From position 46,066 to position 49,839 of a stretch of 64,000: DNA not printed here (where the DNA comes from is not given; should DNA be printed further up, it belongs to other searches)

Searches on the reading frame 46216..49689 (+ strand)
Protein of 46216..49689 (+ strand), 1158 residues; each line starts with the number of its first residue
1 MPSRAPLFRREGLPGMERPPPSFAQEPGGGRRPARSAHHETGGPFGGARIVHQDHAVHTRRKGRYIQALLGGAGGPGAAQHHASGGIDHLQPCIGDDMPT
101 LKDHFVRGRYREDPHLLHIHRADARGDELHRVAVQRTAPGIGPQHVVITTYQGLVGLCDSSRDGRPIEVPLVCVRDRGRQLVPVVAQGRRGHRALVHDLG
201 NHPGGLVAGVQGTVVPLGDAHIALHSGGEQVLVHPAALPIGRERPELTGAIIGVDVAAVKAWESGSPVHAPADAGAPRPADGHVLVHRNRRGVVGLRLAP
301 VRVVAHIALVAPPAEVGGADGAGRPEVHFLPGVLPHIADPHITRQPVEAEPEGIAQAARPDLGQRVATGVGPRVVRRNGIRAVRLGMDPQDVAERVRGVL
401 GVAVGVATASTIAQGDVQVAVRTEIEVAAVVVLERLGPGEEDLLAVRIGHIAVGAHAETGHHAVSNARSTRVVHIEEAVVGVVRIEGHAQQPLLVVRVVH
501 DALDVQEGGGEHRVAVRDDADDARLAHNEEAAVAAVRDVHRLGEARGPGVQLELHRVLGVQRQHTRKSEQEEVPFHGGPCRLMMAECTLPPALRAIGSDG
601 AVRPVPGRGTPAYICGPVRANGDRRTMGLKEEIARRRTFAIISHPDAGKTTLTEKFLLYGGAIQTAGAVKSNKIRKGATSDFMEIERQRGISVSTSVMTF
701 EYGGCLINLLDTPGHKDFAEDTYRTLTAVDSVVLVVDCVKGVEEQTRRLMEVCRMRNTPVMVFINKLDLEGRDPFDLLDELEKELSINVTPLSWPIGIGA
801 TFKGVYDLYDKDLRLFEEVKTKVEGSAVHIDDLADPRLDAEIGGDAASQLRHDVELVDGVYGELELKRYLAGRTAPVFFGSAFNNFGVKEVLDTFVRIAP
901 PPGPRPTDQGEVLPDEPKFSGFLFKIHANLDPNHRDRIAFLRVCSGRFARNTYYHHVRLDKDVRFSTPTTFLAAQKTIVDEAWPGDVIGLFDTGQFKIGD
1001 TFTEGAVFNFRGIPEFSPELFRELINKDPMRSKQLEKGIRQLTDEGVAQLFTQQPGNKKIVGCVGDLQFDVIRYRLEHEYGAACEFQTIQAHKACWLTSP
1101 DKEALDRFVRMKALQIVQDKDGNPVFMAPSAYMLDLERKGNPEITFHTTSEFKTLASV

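Call 72: search_protein_families(library=pfam, proteins=[window:46216-49689:+], max_evalue=0.0001)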
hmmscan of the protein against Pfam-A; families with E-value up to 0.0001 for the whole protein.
window:46216-49689:+ (1158 aa): 4 families
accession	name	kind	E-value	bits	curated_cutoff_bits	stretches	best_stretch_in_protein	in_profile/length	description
PF00009.33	GTP_EFTU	-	2.6e-50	171.1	26.5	1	635-900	2-187/188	Elongation factor Tu GTP binding domain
PF16658.11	RF3_C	-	1.7e-42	144.8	40.1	1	1010-1135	1-129/132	Class II release factor RF3, C-terminal domain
PF22042.2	EF-G_D2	-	2.5e-22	79.2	27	1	918-1004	1-83/84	Elongation factor G domain 2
PF01926.29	MMR_HSR1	-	3.4e-06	27.6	21.9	1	639-766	2-113/113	50S ribosome-binding GTPase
